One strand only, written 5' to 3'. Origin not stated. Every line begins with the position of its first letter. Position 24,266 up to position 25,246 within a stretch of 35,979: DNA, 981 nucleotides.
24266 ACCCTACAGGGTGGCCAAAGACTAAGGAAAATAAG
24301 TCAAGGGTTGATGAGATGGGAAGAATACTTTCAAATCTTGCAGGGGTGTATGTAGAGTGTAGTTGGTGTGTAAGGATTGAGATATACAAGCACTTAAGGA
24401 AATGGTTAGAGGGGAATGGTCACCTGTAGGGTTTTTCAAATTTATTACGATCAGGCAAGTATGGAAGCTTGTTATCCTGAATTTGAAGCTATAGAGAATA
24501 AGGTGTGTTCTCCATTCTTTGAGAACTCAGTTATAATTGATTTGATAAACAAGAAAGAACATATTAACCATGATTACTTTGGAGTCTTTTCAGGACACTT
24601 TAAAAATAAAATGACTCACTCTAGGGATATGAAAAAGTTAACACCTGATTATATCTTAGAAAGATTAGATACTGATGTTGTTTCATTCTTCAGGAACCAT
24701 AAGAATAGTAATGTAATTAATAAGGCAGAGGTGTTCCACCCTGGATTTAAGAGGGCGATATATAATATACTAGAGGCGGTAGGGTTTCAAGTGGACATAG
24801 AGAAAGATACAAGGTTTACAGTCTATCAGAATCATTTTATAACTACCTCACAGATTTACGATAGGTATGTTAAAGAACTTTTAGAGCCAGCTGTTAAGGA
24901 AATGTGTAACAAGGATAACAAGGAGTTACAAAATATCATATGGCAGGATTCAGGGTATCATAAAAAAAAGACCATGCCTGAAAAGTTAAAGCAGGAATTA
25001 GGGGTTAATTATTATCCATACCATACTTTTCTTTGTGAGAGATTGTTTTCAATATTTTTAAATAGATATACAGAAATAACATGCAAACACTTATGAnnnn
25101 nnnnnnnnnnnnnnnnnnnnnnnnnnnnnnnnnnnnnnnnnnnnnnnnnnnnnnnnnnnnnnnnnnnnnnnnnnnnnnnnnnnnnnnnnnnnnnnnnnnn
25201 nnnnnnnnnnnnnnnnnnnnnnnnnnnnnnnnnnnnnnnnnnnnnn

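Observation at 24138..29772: Self-contained glycosyltransferase/methyltransferase operon wedged into the virion-structure module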

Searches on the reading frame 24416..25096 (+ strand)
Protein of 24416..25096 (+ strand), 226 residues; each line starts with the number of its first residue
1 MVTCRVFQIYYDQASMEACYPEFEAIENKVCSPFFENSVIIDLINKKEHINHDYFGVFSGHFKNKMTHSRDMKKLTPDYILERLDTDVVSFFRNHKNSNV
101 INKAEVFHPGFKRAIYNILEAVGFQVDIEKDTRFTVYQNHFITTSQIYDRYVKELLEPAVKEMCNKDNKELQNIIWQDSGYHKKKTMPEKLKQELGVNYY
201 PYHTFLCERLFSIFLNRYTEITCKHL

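Call 5: search_protein_families(library=pfam, max_evalue=0.1, proteins=[window:24416-25096:+])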
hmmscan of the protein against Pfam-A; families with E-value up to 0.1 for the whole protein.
window:24416-25096:+ (226 aa): 0 families

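Call 6: search_protein_families(library=phrogs, max_evalue=0.01, proteins=[window:24416-25096:+])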
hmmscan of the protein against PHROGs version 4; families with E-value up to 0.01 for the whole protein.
window:24416-25096:+ (226 aa): 0 families

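Call 18: search_protein_families(library=ncbifam, max_evalue=0.1, proteins=[window:24416-25096:+])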
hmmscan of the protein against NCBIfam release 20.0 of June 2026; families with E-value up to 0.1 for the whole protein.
window:24416-25096:+ (226 aa): 0 families

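Call 19: search_solved_structures(query=window:24416-25096:+, max_evalue=1)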
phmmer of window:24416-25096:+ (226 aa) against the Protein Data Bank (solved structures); distinct sequences matched with E-value up to 1: 0.

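Call 22: find_homologous_proteins(query=window:24416-25096:+, max_evalue=0.001)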
Query window:24416-25096:+ (226 aa): 37 proteins with E <= 0.001 among 125 candidates.
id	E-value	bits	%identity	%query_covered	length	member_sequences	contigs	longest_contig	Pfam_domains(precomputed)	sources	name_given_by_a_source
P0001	1.6e-140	484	100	93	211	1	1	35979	-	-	-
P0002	2.4e-130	451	86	100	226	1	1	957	-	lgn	-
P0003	4.4e-126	437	84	100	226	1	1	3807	-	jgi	jgi:hypothetical protein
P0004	1.8e-124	432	82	100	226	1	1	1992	-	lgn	-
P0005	2.8e-114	399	76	100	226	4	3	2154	-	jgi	jgi:hypothetical protein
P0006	1.1e-113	397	75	100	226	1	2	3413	-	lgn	-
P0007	8.5e-113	394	74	100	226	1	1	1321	-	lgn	-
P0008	6.6e-112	391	72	100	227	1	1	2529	-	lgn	-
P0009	1.7e-111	390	72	100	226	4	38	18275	-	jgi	jgi:hypothetical protein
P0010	1.4e-109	383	73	100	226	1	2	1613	-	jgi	jgi:hypothetical protein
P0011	2.8e-109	382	73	100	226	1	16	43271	-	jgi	jgi:hypothetical protein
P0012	6.9e-109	381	73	100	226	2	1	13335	-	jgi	jgi:hypothetical protein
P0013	1.3e-106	374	69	100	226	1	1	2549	-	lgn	-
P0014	9.9e-104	364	68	100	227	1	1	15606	-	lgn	-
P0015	7.4e-103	361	68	100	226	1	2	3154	-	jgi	jgi:hypothetical protein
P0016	1.0e-102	361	68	100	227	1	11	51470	-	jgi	jgi:hypothetical protein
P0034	2.5e-24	104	34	96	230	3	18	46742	-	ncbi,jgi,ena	-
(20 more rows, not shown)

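Call 23: find_encoding_contigs(protein=P0011, flank=10000, max_places=3)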
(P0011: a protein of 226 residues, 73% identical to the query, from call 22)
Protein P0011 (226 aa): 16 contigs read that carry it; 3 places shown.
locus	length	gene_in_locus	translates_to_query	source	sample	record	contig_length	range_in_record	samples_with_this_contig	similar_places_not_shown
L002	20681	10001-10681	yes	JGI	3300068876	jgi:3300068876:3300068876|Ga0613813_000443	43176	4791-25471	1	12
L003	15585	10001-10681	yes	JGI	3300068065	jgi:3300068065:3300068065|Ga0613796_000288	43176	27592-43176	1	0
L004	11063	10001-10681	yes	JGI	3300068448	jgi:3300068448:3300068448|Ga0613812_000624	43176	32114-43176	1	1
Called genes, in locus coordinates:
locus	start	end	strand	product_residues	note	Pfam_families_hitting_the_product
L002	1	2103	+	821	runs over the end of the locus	-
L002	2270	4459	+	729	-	-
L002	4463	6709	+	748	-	-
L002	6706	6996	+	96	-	-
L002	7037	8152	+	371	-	PF00574:CLP_protease, PF25145:NfeD1b_N (weak)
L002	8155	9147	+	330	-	-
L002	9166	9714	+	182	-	-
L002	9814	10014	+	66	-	-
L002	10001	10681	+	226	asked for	-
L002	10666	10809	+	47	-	-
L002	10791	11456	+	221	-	-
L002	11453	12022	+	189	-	PF00535:Glycos_transf_2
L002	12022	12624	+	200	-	PF05050:Methyltransf_21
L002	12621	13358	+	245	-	-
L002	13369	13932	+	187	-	-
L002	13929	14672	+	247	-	-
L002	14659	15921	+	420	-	-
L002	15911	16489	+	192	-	PF20459:DUF6712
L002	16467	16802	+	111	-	-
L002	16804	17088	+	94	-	-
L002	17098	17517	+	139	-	-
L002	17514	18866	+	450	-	PF12708:Pect-lyase_RHGA_epim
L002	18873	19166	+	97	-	-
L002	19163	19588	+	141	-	PF18925:DUF5675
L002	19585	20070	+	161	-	-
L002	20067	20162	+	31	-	-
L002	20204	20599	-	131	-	-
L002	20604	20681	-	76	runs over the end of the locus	-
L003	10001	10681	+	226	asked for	-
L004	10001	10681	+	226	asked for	-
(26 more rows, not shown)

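Call 24: find_encoding_contigs(protein=P0016, flank=10000, max_places=3)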
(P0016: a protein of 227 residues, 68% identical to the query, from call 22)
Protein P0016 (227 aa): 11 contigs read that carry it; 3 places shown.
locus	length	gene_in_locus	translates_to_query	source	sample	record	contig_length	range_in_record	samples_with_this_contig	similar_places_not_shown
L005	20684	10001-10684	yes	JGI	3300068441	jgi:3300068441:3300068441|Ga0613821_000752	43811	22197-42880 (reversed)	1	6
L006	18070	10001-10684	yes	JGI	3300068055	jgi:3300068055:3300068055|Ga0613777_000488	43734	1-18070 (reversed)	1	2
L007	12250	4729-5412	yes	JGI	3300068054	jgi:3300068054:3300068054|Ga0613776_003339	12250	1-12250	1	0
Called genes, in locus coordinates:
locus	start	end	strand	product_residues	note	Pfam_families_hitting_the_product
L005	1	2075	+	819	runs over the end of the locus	-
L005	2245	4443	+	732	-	-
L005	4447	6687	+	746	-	-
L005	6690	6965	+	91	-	-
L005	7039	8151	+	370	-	PF00574:CLP_protease, PF25145:NfeD1b_N (weak), PF01343:Peptidase_S49 (faint)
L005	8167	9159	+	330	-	-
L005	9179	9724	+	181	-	-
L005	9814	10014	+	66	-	-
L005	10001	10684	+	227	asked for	-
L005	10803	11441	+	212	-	-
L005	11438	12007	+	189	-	PF00535:Glycos_transf_2 (weak)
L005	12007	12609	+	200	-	PF05050:Methyltransf_21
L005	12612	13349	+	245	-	-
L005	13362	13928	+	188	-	-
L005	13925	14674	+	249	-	-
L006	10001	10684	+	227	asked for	-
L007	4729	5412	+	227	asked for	-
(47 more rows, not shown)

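Call 25: find_encoding_contigs(protein=P0034, flank=10000, max_places=3)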
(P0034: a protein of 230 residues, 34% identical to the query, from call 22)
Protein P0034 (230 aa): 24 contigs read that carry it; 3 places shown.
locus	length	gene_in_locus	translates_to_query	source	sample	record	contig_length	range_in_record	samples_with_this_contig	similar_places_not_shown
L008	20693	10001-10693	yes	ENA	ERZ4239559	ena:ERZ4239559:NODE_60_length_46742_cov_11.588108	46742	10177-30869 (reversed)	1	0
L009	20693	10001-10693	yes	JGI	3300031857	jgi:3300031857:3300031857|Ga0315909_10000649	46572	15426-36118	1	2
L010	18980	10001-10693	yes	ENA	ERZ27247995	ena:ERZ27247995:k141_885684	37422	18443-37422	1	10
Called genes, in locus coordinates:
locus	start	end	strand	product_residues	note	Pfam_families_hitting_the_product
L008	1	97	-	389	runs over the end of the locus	-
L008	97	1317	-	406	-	-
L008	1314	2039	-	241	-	-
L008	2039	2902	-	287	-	-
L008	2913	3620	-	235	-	-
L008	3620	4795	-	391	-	PF04865:Baseplate_J (weak), PF26078:Baseplate_J_M (faint)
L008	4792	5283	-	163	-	-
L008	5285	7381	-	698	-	PF10145:PhageMin_Tail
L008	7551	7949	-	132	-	-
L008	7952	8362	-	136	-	-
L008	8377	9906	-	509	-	-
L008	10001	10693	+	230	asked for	-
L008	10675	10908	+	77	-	-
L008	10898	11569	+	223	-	-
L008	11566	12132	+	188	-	-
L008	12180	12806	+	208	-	PF05050:Methyltransf_21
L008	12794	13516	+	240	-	-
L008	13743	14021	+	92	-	PF13392:HNH_3 (faint)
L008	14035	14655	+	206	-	-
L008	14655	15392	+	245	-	-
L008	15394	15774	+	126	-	-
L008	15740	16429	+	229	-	-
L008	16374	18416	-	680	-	PF05876:GpA_ATPase, PF20454:GpA_nuclease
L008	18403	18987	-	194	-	-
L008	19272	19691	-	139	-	-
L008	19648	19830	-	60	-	-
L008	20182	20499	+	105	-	-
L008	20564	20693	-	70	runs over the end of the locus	-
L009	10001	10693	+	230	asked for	-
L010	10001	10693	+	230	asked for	-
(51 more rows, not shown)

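Call 42: predict_structure(alignment_id=A1)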
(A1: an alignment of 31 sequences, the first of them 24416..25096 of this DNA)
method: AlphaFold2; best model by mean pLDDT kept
length: 226 residues; sequences in the alignment: 31
mean_pLDDT: 90.8   pTM: 0.89
mean pLDDT of the five models: 90.8, 90.5, 90.3, 90.3, 90.1
residues with pLDDT >= 90: 141; 70-90: 83; 50-70: 2; < 50: 0
segments of 3 or more residues with pLDDT < 50: none
pLDDT, mean of each block of 10 residues (from residue 1): 92 90 89 87 97 95 82 89 95 80 89 95 95 90 98 98 93 88 83 85 90 96 93
secondary structure, 60 per line:
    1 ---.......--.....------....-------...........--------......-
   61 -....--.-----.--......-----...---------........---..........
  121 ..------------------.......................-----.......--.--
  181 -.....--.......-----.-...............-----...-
elements in order: E4-10 H13-17 E24-27 H35-45 E54-59 H62-65 H77-82 E88-90 H100-107 H111-122 E141-144 H145-163 H169-175 H182-186 H189-195 H203-217 E223-225

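Call 46: fold_search(model_id=the predicted structure, library=pdb)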
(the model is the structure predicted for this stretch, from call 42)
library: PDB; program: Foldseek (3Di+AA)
matches with E <= 10: 521; with E <= 0.001: 0
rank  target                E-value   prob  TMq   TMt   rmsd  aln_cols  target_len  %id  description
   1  9fmz_A                4.1e-03  0.80  0.29  0.10   9.6       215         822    7  Cryo-EM structure of the c-di-GMP-bound synthase:pEtN transferase complex (BcsA-Bct-G3) from the E. coli cellulose sec (released 2024-10-16)
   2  2y4j_A                7.3e-03  0.80  0.30  0.20   7.2       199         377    5  MANNOSYLGLYCERATE SYNTHASE IN COMPLEX WITH LACTATE (released 2011-02-02)
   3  3zgf_B                1.9e-02  0.85  0.45  0.38   6.8       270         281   10  Crystal structure of the Fucosylgalactoside alpha N- acetylgalactosaminyltransferase (GTA, cisAB mutant L266G, G268A)  (released 2013-01-23)
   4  3sxe                  2.0e-02  0.87  0.45  0.37   6.6       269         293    9  Crystal structure of AAAA+UDP+Gal with Glycerol as the cryoprotectant (released 2012-02-29)
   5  3u0y_A                2.2e-02  0.90  0.47  0.38   6.6       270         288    9  Crystal structure of the Fucosylgalactoside alpha N-acetylgalactosaminyltransferase (GTA, cisAB mutant L266G, G268A) i (released 2012-10-24)
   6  3u0y_B                2.4e-02  0.90  0.46  0.39   6.7       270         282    9  Crystal structure of the Fucosylgalactoside alpha N-acetylgalactosaminyltransferase (GTA, cisAB mutant L266G, G268A) i (released 2012-10-24)
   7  3v0m_A                2.8e-02  0.87  0.46  0.38   6.8       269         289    8  Crystal structure of the Fucosylgalactoside alpha N-acetylgalactosaminyltransferase (GTA, cisAB mutant L266G, G268A) i (released 2013-01-23)
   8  3u0x_A                3.0e-02  0.87  0.46  0.38   6.5       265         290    8  Crystal structure of the B-specific-1,3-galactosyltransferase (GTB) in complex with compound 382 (released 2012-10-24)
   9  5c36                  3.1e-02  0.89  0.48  0.39   6.6       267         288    9  Crystal structure of GTA + UDP-C-Gal + DI (released 2015-09-23)
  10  3i0k_A                3.1e-02  0.87  0.44  0.39   6.8       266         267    9  Crystal structure of GTB C80S/C196S/C209S + UDP + H antigen (released 2010-08-11)
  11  2y7a_B                3.4e-02  0.85  0.45  0.38   6.8       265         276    9  Crystal structure of unliganded GTB P156L (released 2012-02-15)
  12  4frh                  3.6e-02  0.77  0.43  0.37   7.0       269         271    9  Crystal Structure of BBBB+UDP+Gal at pH 7.5 with MPD as the cryoprotectant (released 2013-12-25)
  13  5eke_C                3.6e-02  0.30  0.24  0.19  10.4       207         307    8  Structure of the polyisoprenyl-phosphate glycosyltransferase GtrB (F215A mutant) (released 2016-01-06)
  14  3i0i                  3.8e-02  0.91  0.50  0.43   5.8       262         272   10  Crystal structure of GTB C80S/C196S/C209S + UDP (released 2010-08-11)
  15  3i0h                  3.8e-02  0.84  0.47  0.41   5.8       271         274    7  Crystal structure of GTB C80S/C196S/C209S unliganded (released 2010-08-11)
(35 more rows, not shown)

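Call 89: search_protein_families(library=phrogs, max_evalue=0.001, proteins=[L008:8377-9906:-])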
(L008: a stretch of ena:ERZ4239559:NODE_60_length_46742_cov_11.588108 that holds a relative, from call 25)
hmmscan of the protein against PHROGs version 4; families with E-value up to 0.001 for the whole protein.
L008:8377-9906:- (509 aa): 1 family
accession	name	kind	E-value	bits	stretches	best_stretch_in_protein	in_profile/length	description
phrog_165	-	tail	3.8e-67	227.9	1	26-499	27-489/493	tail sheath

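Call 109: fold_search(model_id=the predicted structure, library=viral)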
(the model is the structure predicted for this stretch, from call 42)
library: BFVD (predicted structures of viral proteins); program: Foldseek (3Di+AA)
matches with E <= 10: 397; with E <= 0.001: 10
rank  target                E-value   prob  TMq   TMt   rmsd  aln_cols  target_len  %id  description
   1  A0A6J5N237            3.5e-18  1.00  0.82  0.80   3.3       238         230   28  Uncharacterized protein [uncultured Caudovirales phage]
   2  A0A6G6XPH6            8.6e-14  1.00  0.80  0.71   2.8       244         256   18  (no name in the UniProt tables at hand)
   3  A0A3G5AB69            4.4e-12  1.00  0.76  0.46   3.1       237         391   20  Uncharacterized protein [Hyperionvirus sp.]
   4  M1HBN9                5.2e-06  1.00  0.43  0.40   8.8       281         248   13  (no name in the UniProt tables at hand)
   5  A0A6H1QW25            1.0e-05  1.00  0.52  0.50   6.9       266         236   12  Uncharacterized protein [Ostreococcus mediterraneus virus 2]
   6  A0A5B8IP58            3.0e-04  1.00  0.48  0.22   8.6       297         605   11  Uncharacterized protein [Mimiviridae sp. ChoanoV1]
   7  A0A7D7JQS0            5.0e-04  0.97  0.39  0.34  10.3       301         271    8  (no name in the UniProt tables at hand)
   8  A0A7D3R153            6.5e-04  1.00  0.42  0.42   5.7       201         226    7  Nucleotide-diphospho-sugar transferase [Fadolivirus FV1/VV64]
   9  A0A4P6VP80            6.5e-04  0.97  0.39  0.15   9.5       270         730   11  Polysaccharide pyruvyl transferase [Mimivirus LCMiAC02]
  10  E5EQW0                7.9e-04  0.99  0.46  0.46   6.7       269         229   10  (no name in the UniProt tables at hand)
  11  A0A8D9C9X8            1.2e-03  0.99  0.39  0.42   9.6       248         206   11  Putative envelope protein [uncultured marine phage]
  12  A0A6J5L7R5            1.8e-03  1.00  0.53  0.51   5.1       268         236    7  Uncharacterized protein [uncultured Caudovirales phage]
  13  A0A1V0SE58            2.2e-03  0.96  0.38  0.38   6.9       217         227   13  TOD1/MUCI70 glycosyltransferase-like domain-containing protein [Indivirus ILV1]
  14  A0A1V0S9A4            2.3e-03  0.87  0.36  0.32  10.7       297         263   10  Glycosyltransferase [Catovirus CTV1]
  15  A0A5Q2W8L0            2.3e-03  0.84  0.34  0.32  11.4       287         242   10  (no name in the UniProt tables at hand)
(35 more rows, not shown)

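Call 112: search_protein_representatives(alignment_id=A1)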
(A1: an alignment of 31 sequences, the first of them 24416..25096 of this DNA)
Query: 31 sequences, 227 profile positions. Proteins with E-value up to 0.001 (for the whole library): 1610; up to 1e-10: 823; up to 1e-30: 216. The best 150 are listed.
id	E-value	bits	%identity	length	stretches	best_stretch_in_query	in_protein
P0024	3.8e-91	321.4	-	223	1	3-226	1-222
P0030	8.4e-77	274.5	-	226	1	3-224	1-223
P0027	1.0e-75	270.9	-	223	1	3-225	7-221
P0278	1.6e-75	270.3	-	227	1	1-227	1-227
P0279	4.3e-73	262.3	-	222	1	4-223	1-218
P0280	3.6e-72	259.3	-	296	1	4-227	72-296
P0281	2.9e-70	253.1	-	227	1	3-226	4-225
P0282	1.6e-69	250.7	-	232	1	1-226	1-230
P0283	2.5e-69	250.0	-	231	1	1-227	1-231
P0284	3.0e-64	233.4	-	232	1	3-225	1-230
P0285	3.0e-63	230.1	-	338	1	3-224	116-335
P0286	2.2e-62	227.3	-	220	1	1-226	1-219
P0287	5.7e-62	225.9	-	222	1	4-222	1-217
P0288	4.5e-61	223.0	-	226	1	4-227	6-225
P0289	4.8e-60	219.6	-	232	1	3-227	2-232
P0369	1.1e-42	162.8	-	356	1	3-223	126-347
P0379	9.8e-42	159.7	-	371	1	4-226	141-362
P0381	2.4e-41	158.5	-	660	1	3-226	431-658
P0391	2.1e-40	155.4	-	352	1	4-224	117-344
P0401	5.6e-39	150.7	-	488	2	5-220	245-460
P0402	3.4e-38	148.1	-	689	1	4-221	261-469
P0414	7.9e-37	143.7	-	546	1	3-226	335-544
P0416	1.4e-36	142.8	-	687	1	4-225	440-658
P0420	2.7e-36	142.0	-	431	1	4-221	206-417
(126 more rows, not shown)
